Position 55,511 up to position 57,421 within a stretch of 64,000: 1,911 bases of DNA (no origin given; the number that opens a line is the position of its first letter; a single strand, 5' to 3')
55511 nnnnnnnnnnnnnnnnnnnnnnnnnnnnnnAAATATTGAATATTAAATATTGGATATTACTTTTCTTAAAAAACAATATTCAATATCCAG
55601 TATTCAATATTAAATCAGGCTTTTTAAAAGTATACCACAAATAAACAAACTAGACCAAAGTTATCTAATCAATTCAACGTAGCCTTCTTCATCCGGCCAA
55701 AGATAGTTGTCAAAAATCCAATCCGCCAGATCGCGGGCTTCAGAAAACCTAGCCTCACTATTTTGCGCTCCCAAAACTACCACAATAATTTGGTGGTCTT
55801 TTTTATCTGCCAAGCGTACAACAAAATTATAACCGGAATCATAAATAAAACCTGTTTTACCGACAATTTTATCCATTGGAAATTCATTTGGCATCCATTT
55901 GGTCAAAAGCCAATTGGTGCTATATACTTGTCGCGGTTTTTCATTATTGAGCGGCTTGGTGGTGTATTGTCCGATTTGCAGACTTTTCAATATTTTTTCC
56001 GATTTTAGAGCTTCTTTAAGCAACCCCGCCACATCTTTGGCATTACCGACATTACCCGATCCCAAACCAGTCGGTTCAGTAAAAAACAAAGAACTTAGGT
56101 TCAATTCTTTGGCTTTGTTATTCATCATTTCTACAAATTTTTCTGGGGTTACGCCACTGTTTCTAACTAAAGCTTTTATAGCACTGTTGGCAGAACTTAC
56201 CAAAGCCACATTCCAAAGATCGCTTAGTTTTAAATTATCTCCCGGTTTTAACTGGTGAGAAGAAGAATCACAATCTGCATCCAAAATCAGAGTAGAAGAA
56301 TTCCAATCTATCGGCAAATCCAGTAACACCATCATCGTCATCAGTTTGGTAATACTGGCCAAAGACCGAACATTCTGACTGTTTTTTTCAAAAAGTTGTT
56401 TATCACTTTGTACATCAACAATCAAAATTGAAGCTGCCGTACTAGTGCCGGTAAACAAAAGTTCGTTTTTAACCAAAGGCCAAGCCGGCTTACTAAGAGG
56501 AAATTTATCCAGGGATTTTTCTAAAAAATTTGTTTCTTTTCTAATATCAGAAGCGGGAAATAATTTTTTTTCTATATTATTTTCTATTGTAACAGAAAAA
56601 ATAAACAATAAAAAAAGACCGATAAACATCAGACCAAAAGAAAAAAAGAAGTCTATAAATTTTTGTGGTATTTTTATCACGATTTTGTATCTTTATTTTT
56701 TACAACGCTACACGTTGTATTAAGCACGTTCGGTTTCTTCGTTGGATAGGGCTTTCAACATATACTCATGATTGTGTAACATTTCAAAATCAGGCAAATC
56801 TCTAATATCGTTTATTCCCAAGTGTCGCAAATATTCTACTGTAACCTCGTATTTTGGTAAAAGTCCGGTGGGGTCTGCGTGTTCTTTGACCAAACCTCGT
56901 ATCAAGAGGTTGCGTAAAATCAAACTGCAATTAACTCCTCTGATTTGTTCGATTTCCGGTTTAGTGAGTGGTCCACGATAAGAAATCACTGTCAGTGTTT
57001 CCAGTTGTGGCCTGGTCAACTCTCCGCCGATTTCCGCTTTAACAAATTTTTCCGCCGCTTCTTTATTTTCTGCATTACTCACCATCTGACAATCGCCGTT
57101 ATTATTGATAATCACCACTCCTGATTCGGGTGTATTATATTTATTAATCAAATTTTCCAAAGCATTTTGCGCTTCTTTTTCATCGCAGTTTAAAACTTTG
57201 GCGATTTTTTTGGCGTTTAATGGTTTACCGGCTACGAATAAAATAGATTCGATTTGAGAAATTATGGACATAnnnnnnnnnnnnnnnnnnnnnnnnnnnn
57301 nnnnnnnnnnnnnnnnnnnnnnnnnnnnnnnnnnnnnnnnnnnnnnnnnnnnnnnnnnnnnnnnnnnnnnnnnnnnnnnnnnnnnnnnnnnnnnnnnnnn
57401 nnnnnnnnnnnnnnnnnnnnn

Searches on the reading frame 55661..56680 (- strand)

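Call 12: search_protein_families(library=pfam, proteins=[window:55661-56680:-], max_evalue=0.001)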
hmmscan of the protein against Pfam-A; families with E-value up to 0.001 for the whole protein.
window:55661-56680:- (339 aa): 2 families
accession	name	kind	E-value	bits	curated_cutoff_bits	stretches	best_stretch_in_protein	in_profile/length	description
PF00768.25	Peptidase_S11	-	2.6e-36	125.7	27.6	1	81-306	11-238/239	D-alanyl-D-alanine carboxypeptidase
PF13354.11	Beta-lactamase2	-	2.9e-07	30.5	22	1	84-302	1-212/214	Beta-lactamase enzyme family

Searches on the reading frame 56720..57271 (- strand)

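Call 12: search_protein_families(library=pfam, proteins=[window:56720-57271:-], max_evalue=0.001)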
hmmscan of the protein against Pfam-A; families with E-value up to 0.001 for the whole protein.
window:56720-57271:- (183 aa): 2 families
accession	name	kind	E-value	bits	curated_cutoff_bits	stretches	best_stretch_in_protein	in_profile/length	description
PF04079.22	SMC_ScpB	-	1.4e-40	139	27.4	1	6-161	2-159/160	Segregation and condensation complex subunit ScpB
PF01978.25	TrmB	-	0.00083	19.6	25.6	0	13-44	18-49/68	Sugar-specific transcriptional regulator TrmB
